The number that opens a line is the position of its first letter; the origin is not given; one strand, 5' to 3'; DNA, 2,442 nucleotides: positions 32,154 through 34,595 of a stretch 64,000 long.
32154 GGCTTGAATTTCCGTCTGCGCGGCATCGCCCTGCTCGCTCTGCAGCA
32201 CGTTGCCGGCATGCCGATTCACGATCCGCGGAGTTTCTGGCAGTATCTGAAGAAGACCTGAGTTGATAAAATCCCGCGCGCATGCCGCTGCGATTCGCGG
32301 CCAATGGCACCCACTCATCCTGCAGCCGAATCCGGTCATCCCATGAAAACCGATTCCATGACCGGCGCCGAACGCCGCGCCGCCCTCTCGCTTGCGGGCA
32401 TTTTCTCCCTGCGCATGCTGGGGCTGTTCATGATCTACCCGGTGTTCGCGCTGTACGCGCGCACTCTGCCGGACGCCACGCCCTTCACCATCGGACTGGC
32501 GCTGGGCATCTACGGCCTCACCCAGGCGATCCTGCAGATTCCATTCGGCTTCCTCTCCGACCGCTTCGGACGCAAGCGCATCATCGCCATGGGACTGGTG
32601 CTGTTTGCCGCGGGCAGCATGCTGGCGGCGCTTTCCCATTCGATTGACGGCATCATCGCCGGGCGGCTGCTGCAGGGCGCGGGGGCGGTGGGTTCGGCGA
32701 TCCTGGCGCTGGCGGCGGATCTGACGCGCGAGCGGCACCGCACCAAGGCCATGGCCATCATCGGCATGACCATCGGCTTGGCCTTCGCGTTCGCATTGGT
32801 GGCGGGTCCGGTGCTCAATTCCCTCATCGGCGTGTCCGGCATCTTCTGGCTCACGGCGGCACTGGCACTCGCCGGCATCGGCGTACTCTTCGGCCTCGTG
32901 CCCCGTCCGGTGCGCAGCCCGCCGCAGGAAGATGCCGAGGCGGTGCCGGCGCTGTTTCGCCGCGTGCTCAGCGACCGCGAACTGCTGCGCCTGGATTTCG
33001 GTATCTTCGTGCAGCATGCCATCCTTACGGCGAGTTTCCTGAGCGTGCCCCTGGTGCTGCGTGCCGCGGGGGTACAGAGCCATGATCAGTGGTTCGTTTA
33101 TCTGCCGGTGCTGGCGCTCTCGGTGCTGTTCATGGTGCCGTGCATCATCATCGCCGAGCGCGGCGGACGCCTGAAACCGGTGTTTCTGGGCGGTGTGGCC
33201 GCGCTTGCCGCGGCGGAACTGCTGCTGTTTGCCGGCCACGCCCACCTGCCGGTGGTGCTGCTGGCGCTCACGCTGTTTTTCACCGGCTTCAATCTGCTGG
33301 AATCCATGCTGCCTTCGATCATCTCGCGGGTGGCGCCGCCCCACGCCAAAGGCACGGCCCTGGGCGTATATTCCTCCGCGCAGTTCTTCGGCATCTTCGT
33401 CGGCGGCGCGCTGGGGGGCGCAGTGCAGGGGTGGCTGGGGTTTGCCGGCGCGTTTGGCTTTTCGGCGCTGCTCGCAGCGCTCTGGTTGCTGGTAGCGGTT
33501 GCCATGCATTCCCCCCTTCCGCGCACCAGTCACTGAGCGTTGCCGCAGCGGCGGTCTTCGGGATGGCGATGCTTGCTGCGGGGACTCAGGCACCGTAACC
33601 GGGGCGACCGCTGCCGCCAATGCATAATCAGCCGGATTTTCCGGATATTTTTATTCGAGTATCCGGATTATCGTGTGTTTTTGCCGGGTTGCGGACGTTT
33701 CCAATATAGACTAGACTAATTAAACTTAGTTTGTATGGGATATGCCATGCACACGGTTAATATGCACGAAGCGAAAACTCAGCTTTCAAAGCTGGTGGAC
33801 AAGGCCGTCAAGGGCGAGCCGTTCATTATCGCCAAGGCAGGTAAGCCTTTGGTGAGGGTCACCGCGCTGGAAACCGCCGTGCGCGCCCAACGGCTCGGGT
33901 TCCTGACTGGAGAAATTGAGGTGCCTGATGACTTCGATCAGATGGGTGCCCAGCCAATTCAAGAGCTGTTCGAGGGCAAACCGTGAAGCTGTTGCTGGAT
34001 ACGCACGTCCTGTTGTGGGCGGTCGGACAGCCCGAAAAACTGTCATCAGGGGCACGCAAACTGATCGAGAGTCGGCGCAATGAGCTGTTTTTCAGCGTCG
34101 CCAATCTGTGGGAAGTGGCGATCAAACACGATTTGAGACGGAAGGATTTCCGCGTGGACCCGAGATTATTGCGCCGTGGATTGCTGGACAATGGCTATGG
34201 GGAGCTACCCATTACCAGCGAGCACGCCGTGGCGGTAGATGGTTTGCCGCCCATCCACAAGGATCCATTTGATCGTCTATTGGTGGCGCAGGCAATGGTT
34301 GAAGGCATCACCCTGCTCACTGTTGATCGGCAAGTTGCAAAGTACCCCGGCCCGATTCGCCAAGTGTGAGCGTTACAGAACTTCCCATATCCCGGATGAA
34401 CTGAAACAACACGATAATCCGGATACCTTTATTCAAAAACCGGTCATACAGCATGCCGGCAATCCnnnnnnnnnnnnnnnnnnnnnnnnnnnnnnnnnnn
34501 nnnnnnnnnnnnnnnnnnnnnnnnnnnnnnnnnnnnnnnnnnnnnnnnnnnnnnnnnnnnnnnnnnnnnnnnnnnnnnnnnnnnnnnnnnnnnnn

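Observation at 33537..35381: Phd-VapC cassette bounded by 18-bp perfect inverted repeats interrupts the MFS-ssb gene pair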

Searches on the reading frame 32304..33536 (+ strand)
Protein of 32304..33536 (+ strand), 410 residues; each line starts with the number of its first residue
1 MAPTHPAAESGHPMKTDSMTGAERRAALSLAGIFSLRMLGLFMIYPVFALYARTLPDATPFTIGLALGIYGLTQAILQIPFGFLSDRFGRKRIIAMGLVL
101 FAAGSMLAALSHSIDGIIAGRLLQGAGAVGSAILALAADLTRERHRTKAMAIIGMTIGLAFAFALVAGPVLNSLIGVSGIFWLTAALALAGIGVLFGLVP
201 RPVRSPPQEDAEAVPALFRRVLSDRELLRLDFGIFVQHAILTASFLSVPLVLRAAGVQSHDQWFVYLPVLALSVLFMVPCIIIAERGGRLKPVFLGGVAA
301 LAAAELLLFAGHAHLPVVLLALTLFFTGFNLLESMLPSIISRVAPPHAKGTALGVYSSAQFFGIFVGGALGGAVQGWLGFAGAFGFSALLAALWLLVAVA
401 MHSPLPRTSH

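Call 7: search_protein_families(library=pfam, proteins=[window:32304-33536:+])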
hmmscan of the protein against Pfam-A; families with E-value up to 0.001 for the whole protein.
window:32304-33536:+ (410 aa): 3 families
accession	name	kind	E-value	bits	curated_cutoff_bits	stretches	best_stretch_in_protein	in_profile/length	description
PF07690.21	MFS_1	-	1.5e-53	182.4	33.4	2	32-367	3-346/347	Major Facilitator Superfamily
PF00083.30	Sugar_tr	-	3.9e-11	42.9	22.3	1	61-130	46-118/452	Sugar (and other) transporter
PF13347.12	MFS_2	-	8.3e-10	38.2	27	1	149-378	141-380/427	MFS/sugar transport protein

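Call 32: find_homologous_proteins(query=window:32343-33533:+, max_evalue=1e-60)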
Query seq(397 aa) (397 aa): 7688 proteins with E <= 1e-60 among 8000 candidates; the best 120 are listed.
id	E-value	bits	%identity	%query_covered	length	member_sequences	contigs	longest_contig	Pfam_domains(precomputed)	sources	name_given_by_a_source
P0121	3.0e-240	815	99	100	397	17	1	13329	PF13347.13,PF00083.31,PF07690.22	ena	-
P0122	6.7e-191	653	82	98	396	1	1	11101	PF13347.13,PF00083.31,PF07690.22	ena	-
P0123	1.0e-188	645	82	97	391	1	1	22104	PF13347.13,PF00083.31,PF07690.22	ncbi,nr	ncbi:MAG: MFS transporter [Gammaproteobacteria bacterium]|nr:MFS transporter [Gammaproteobacteria ba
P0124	3.3e-179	614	76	100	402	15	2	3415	PF00083.31,PF07690.22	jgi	-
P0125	4.4e-177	607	76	98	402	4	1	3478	PF00083.31,PF07690.22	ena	-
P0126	8.1e-177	606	76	98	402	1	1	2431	PF00083.31,PF07690.22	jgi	-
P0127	2.7e-176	605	76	98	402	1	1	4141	PF00083.31,PF07690.22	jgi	-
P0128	1.1e-175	603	75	100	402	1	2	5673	PF00083.31,PF07690.22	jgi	-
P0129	1.2e-174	599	76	98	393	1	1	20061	PF00083.31,PF07690.22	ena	-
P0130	9.9e-174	596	74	99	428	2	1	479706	PF00083.31,PF07690.22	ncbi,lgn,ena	-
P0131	2.8e-173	595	76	100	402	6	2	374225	PF00083.31,PF07690.22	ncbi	ncbi:MAG: MFS transporter [Gammaproteobacteria bacterium]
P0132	6.7e-173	593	74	99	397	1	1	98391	PF00083.31,PF07690.22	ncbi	-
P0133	6.7e-172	590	76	92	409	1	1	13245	PF00083.31,PF07690.22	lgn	-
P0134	8.3e-172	590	74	98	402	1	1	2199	PF00083.31,PF07690.22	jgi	jgi:MFS family permease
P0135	2.3e-171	588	75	97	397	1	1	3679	PF00083.31,PF07690.22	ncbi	-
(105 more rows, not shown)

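Call 33: find_encoding_contigs(protein=P0121, flank=5000, max_places=4)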
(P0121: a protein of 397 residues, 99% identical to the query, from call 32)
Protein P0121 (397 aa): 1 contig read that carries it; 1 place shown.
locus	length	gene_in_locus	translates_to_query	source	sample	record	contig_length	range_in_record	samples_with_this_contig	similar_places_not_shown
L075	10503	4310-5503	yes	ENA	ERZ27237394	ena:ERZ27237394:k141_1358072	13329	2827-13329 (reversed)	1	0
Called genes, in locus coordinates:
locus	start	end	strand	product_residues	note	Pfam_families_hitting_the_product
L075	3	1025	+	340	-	?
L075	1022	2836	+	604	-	PF01558:POR, PF01855:POR_N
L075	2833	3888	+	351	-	PF02775:TPP_enzyme_C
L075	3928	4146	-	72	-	-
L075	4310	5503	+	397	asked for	PF07690:MFS_1, PF00083:Sugar_tr, PF13347:MFS_2 (weak), PF07690:MFS_1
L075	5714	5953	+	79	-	PF02604:PhdYeFM_antitox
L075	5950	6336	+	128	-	PF01850:PIN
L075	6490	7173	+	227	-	PF09601:DUF2459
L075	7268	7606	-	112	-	PF02452:PemK_toxin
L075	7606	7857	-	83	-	PF04014:MazE_antitoxin (weak)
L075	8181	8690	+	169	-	PF00436:SSB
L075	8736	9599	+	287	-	PF02706:Wzz (weak)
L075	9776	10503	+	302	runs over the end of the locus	PF01507:PAPS_reduct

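Call 34: find_encoding_contigs(protein=P0122, flank=5000, max_places=3)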
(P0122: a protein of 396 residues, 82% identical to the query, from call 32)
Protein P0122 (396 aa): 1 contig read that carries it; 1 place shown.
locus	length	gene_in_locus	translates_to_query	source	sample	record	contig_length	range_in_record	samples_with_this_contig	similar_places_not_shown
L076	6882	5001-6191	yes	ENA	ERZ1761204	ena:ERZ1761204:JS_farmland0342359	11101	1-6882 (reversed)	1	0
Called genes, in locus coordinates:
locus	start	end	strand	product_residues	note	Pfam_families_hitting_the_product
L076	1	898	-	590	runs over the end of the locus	PF03600:CitMHS, PF02080:TrkA_C, PF00939:Na_sulph_symp (weak), PF03600:CitMHS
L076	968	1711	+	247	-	PF01887:SAM_HAT_N, PF20257:SAM_HAT_C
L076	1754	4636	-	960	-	PF02463:SMC_N (faint), PF13191:AAA_16 (faint), PF13555:AAA_29 (faint), PF17760:UvrA_inter, PF17755:UvrA_DNA-bind, PF00005:ABC_tran (weak)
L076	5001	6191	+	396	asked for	PF13347:MFS_2 (faint), PF07690:MFS_1, PF00083:Sugar_tr, PF07690:MFS_1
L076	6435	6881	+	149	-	?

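Call 35: find_encoding_contigs(protein=P0123, flank=5000, max_places=3)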
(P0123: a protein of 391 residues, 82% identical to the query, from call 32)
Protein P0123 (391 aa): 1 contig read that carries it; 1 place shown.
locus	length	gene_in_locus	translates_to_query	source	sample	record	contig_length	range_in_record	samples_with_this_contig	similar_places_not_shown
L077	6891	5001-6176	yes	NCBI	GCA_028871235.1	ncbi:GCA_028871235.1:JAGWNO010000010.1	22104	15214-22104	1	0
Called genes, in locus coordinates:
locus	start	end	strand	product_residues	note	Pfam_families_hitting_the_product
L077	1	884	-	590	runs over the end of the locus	PF03600:CitMHS, PF02080:TrkA_C, PF00939:Na_sulph_symp (weak), PF03600:CitMHS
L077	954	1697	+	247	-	PF01887:SAM_HAT_N, PF20257:SAM_HAT_C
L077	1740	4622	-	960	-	PF02463:SMC_N (faint), PF13191:AAA_16 (faint), PF13304:AAA_21 (faint), PF13555:AAA_29 (faint), PF17760:UvrA_inter, PF17755:UvrA_DNA-bind, PF00005:ABC_tran (weak)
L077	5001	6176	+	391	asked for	PF07690:MFS_1, PF13347:MFS_2 (faint), PF00083:Sugar_tr, PF07690:MFS_1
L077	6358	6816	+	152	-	PF00436:SSB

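Call 67: find_encoding_contigs(protein=window:32343-33533:+, flank=4000, max_places=10)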
Protein seq(397 aa) (397 aa): 9 contigs read that carry it; 7 places shown.
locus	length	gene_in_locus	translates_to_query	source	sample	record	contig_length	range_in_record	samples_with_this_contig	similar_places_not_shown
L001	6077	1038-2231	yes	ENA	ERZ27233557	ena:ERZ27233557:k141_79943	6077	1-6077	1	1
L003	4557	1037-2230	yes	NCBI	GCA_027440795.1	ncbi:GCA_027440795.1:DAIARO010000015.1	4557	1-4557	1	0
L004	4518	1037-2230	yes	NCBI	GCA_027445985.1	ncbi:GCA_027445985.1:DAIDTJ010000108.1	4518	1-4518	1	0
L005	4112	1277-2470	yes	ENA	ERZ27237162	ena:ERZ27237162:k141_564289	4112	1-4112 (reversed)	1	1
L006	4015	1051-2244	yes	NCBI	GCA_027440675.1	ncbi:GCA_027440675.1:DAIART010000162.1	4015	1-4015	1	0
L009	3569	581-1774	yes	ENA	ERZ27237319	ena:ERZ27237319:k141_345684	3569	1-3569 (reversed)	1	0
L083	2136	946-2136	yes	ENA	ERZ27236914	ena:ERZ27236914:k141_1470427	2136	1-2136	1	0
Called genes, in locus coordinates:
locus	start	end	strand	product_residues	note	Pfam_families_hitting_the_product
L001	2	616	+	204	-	?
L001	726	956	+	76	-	-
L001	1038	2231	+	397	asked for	PF07690:MFS_1, PF00083:Sugar_tr, PF13347:MFS_2 (weak), PF07690:MFS_1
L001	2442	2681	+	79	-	PF02604:PhdYeFM_antitox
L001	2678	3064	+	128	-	PF01850:PIN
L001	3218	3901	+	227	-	PF09601:DUF2459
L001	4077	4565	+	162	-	PF00436:SSB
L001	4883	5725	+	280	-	PF01909:NTP_transf_2 (faint), PF18765:Polbeta (weak)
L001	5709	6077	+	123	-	?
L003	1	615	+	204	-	?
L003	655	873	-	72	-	-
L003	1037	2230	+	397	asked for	PF07690:MFS_1, PF00083:Sugar_tr, PF13347:MFS_2 (weak), PF07690:MFS_1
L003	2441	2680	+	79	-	PF02604:PhdYeFM_antitox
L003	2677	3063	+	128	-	PF01850:PIN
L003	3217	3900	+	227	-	PF09601:DUF2459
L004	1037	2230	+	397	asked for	PF07690:MFS_1, PF00083:Sugar_tr, PF13347:MFS_2 (weak), PF07690:MFS_1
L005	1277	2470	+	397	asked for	PF07690:MFS_1, PF00083:Sugar_tr, PF13347:MFS_2 (weak), PF07690:MFS_1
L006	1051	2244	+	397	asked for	PF07690:MFS_1, PF00083:Sugar_tr, PF13347:MFS_2 (weak), PF07690:MFS_1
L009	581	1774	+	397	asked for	PF07690:MFS_1, PF00083:Sugar_tr, PF13347:MFS_2 (weak), PF07690:MFS_1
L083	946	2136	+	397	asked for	PF07690:MFS_1, PF00083:Sugar_tr, PF13347:MFS_2 (weak), PF07690:MFS_1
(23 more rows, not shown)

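Call 73: search_protein_families(library=pfam, proteins=[L075:7268-7606:-, L075:7606-7857:-], max_evalue=0.01)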
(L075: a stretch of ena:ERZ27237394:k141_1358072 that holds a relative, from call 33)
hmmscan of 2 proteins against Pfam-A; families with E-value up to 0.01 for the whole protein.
L075:7268-7606:- (112 aa): 1 family
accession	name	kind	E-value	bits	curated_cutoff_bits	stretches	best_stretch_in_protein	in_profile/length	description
PF02452.23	PemK_toxin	-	7.7e-24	84.4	23.1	1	6-110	2-108/109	PemK-like, MazF-like toxin of type II toxin-antitoxin system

L075:7606-7857:- (83 aa): 1 family
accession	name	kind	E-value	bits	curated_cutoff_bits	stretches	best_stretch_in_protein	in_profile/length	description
PF04014.23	MazE_antitoxin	-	2.5e-07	31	24.7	1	6-49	2-45/48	Antidote-toxin recognition MazE, bacterial antitoxin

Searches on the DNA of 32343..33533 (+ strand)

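Call 69: search_dna_similar(query=L075:7176-8016:+, collection=plasmids, mode=distant, max_rows=12)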
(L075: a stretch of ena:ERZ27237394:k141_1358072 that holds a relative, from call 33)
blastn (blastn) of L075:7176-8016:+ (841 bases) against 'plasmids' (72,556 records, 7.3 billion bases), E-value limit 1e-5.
Records with a match: 15; places in all: 16; records where one place covers at least 80% of the query: 0.
Best place of each record, by identity: 60-80% 15.
By first word of the organism name: Burkholderia 8; Mycetohabitans 5; Cupriavidus 2.
By predicted mobility (MOB-suite, as given by PLSDB): mobilizable 6; non-mobilizable 5; conjugative 4.
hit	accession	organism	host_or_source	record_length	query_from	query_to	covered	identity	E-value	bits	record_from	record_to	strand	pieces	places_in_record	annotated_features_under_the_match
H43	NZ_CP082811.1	Burkholderia contaminans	Homo sapiens,Swab from tracheostomic ...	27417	151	541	46%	66.0%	7e-14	86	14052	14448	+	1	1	type II toxin-antitoxin system ChpB family toxin | AbrB/MazE/SpoVT family DNA-binding domain-containing protein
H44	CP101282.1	Burkholderia sp. FXe9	bacteria,soil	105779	151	541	46%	66.0%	7e-14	86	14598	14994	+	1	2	type II toxin-antitoxin system ChpB family toxin | AbrB/MazE/SpoVT family DNA-binding domain-containing protein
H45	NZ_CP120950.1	Burkholderia contaminans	Homo sapiens,Whole organism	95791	151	541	46%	66.0%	7e-14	86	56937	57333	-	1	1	type II toxin-antitoxin system ChpB family toxin | AbrB/MazE/SpoVT family DNA-binding domain-containing protein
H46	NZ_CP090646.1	Burkholderia contaminans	sheep,milk,milk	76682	151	541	46%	66.0%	7e-14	86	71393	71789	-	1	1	type II toxin-antitoxin system ChpB family toxin | AbrB/MazE/SpoVT family DNA-binding domain-containing protein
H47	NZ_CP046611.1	Burkholderia contaminans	cell culture,cucumber rhizosphere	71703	151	541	46%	66.0%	7e-14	86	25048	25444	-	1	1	type II toxin-antitoxin system ChpB family toxin | AbrB/MazE/SpoVT family DNA-binding domain-containing protein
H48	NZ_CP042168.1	Burkholderia contaminans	soil,soil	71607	151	541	46%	65.8%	3e-13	84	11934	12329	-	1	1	none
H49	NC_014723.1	Mycetohabitans rhizoxinica HKI 454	-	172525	112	455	41%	66.1%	7e-14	87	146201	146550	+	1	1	type II toxin-antitoxin system ChpB family toxin | AbrB/MazE/SpoVT family DNA-binding domain-containing protein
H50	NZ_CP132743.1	Mycetohabitans endofungorum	Rhizopus microsporus,culture isolated ...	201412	145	455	37%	68.2%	2e-20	108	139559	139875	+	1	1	type II toxin-antitoxin system ChpB family toxin | AbrB/MazE/SpoVT family DNA-binding domain-containing protein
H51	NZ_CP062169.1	Mycetohabitans endofungorum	Rhizopus microsporus,bacterial ...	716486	145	455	37%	68.2%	2e-20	108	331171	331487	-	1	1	type II toxin-antitoxin system ChpB family toxin | AbrB/MazE/SpoVT family DNA-binding domain-containing protein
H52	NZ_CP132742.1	Mycetohabitans endofungorum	Rhizopus microsporus,culture isolated ...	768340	145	455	37%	67.6%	1e-17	100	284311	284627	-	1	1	type II toxin-antitoxin system ChpB family toxin | AbrB/MazE/SpoVT family DNA-binding domain-containing protein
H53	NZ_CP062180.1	Mycetohabitans endofungorum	Rhizopus microsporus,bacterial ...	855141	145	455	37%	67.3%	1e-16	95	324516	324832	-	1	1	type II toxin-antitoxin system ChpB family toxin | AbrB/MazE/SpoVT family DNA-binding domain-containing protein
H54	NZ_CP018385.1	Burkholderia pseudomallei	Homo sapiens,clinical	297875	124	306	22%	73.9%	6e-21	109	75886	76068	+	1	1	type II toxin-antitoxin system ChpB family toxin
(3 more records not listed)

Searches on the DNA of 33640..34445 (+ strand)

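Call 22: search_dna_similar(query=window:33640-34445:+, collection=plasmids, mode=distant, max_rows=30)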
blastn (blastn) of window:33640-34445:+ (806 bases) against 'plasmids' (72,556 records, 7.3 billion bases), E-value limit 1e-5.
Records with a match: 103; places in all: 107; records where one place covers at least 80% of the query: 3.
Best place of each record, by identity: 60-80% 103.
By first word of the organism name: Piscirickettsia 39; Sinorhizobium 25; Burkholderia 10; Mesorhizobium 7; Ralstonia 5; Komagataeibacter 3; Sphingobium 2; Sphingopyxis 2; Acidiphilium 1; Microvirga 1; and 8 more.
By predicted mobility (MOB-suite, as given by PLSDB): non-mobilizable 64; mobilizable 22; conjugative 17.
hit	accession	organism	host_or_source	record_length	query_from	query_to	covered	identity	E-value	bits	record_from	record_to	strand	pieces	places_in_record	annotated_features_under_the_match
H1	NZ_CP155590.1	Ralstonia solanacearum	Musa sp.,cell culture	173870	62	732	83%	69.5%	3e-63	250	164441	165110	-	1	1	type II toxin-antitoxin system VapC family toxin | type II toxin-antitoxin system prevent-host-death family antitoxin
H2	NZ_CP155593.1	Ralstonia solanacearum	Musa sp.,cell culture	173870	62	732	83%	69.5%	3e-63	250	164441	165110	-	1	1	type II toxin-antitoxin system VapC family toxin | type II toxin-antitoxin system prevent-host-death family antitoxin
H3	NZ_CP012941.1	Ralstonia solanacearum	plantain,cell culture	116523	70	732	82%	69.8%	1e-68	268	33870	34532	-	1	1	type II toxin-antitoxin system VapC family toxin | type II toxin-antitoxin system prevent-host-death family antitoxin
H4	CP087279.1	Ralstonia solanacearum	Tobacco,whole organism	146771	70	669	74%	70.5%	1e-68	268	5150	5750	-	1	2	record has no annotation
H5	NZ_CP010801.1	Ralstonia mannitolilytica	Homo sapiens,bone marrow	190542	70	670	75%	69.9%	8e-64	251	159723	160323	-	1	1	type II toxin-antitoxin system VapC family toxin | type II toxin-antitoxin system prevent-host-death family antitoxin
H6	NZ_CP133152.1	Sinorhizobium chiapasense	Acaciella angustissima,cell culture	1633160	105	733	78%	65.4%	1e-29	139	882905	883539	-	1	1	none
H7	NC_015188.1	Acidiphilium multivorum AIU301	-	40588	119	715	74%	68.5%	3e-50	207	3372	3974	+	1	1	type II toxin-antitoxin system VapC family toxin | type II toxin-antitoxin system Phd/YefM family antitoxin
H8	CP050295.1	Mesorhizobium loti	Oxytropis kamtschatica,cell ...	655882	105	710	75%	66.4%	5e-35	156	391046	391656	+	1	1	type II toxin-antitoxin system Phd/YefM family antitoxin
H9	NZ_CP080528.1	Mesorhizobium sp. AR07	Oxytropis sp.,Cell culture,root nodule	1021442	105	710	75%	66.2%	2e-34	155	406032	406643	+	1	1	record has no annotation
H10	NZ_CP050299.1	Mesorhizobium huakuii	Oxytropis kamtschatica,cell ...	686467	105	710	75%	66.2%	2e-34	155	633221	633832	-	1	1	type II toxin-antitoxin system VapC family toxin | type II toxin-antitoxin system prevent-host-death family antitoxin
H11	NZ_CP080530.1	Mesorhizobium sp. AR02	Oxytropis sp.,Cell culture,root nodule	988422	105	710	75%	66.1%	2e-34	155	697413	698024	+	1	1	type II toxin-antitoxin system VapC family toxin | type II toxin-antitoxin system prevent-host-death family antitoxin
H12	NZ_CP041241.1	Sinorhizobium mexicanum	Acaciella angustissima,cell culture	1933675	114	733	77%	64.4%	1e-22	115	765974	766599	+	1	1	none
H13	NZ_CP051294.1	Mesorhizobium sp. NZP2077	cell culture,Lotus corniculatus nodule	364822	107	687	72%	68.4%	6e-53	215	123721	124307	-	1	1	type II toxin-antitoxin system VapC family toxin | type II toxin-antitoxin system prevent-host-death family antitoxin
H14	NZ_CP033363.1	Mesorhizobium sp. NZP2077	cell culture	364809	107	687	72%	68.4%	6e-53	215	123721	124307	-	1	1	type II toxin-antitoxin system VapC family toxin | type II toxin-antitoxin system prevent-host-death family antitoxin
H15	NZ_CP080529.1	Mesorhizobium sp. AR07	Oxytropis sp.,Cell culture,root nodule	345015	108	710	75%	65.9%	4e-29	136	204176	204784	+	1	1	type II toxin-antitoxin system VapC family toxin | type II toxin-antitoxin system prevent-host-death family antitoxin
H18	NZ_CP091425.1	Methylobacter sp. YRD-M1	isolate,wetland soil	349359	120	681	70%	68.1%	2e-39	171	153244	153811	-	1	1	type II toxin-antitoxin system VapC family toxin | type II toxin-antitoxin system prevent-host-death family antitoxin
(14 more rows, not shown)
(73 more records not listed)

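Call 57: get_annotated_region(hit=H3, flank=1500)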
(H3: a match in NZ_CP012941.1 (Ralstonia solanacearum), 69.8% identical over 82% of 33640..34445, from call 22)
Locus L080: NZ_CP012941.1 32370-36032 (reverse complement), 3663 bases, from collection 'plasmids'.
description: Ralstonia solanacearum strain UW163 plasmid pUW163a, complete sequence
organism: Ralstonia solanacearum (NCBI taxid 305)
taxonomy: Bacteria; Pseudomonadota; Betaproteobacteria; Burkholderiales; Burkholderiaceae; Ralstonia; Ralstonia solanacearum
host: -; source: plantain,cell culture; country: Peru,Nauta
typing (MOB-suite, as given by PLSDB): mobilizable; replicon rep_cluster_213; relaxase MOBP
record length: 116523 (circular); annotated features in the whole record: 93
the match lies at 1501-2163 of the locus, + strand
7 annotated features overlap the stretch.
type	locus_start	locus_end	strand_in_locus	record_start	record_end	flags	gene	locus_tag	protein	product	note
CDS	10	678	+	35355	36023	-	-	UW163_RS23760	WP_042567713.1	hypothetical protein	-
CDS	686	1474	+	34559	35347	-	-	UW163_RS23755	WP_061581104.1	hypothetical protein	-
CDS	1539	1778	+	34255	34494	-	-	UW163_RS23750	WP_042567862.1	type II toxin-antitoxin system prevent-host-death family antitoxin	GO:0008219 - cell death [Evidence IEA]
CDS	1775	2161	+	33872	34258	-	-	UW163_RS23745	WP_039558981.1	type II toxin-antitoxin system VapC family toxin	-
CDS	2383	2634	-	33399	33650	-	-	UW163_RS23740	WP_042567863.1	hypothetical protein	-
CDS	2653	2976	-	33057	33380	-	-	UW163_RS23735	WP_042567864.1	hypothetical protein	-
CDS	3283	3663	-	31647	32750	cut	-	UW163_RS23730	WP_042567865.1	hypothetical protein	-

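Call 58: get_annotated_region(hit=H18, flank=1500)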
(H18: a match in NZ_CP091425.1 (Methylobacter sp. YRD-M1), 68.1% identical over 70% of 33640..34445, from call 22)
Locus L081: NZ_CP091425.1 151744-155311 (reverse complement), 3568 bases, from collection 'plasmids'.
description: Methylobacter sp. YRD-M1 plasmid unnamed1, complete sequence
organism: Methylobacter sp. YRD-M1 (NCBI taxid 2911520)
taxonomy: Bacteria; Pseudomonadota; Gammaproteobacteria; Methylococcales; Methylococcaceae; Methylobacter; Methylobacter sp. YRD-M1
host: -; source: isolate,wetland soil; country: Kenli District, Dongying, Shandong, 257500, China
typing (MOB-suite, as given by PLSDB): non-mobilizable
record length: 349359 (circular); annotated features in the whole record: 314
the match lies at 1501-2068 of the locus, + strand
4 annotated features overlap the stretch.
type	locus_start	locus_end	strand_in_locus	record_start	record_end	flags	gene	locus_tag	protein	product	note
CDS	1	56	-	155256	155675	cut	-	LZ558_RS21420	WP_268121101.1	GFA family protein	-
CDS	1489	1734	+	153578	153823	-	-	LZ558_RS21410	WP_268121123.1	type II toxin-antitoxin system prevent-host-death family antitoxin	GO:0008219 - cell death [Evidence IEA]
CDS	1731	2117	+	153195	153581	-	-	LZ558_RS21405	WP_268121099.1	type II toxin-antitoxin system VapC family toxin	-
CDS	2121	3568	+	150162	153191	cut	-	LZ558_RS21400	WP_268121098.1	Tn3 family transposase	-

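Call 59: get_annotated_region(hit=H7, flank=1500)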
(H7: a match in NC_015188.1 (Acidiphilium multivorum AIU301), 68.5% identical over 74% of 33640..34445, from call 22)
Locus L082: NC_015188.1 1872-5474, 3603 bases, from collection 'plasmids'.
description: Acidiphilium multivorum AIU301 plasmid pACMV4, complete sequence
organism: Acidiphilium multivorum AIU301 (NCBI taxid 926570)
taxonomy: Bacteria; Pseudomonadota; Alphaproteobacteria; Rhodospirillales; Acetobacteraceae; Acidiphilium; Acidiphilium multivorum; Acidiphilium multivorum AIU301
host: -; source: -; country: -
typing (MOB-suite, as given by PLSDB): mobilizable; replicon rep_cluster_234; relaxase MOBQ
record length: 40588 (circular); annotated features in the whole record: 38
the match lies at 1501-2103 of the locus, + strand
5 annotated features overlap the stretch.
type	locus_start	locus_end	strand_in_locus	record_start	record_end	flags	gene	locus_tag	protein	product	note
CDS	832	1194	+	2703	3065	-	-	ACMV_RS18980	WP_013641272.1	conjugal transfer protein TraJ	-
CDS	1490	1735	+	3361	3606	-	-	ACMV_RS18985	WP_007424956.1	type II toxin-antitoxin system Phd/YefM family antitoxin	-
CDS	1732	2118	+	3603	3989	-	-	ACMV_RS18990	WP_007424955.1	type II toxin-antitoxin system VapC family toxin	-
CDS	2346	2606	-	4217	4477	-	-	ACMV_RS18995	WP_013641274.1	Tn3 family transposase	GO:0006313 - DNA transposition [Evidence IEA]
CDS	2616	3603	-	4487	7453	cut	-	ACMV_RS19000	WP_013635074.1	Tn3 family transposase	-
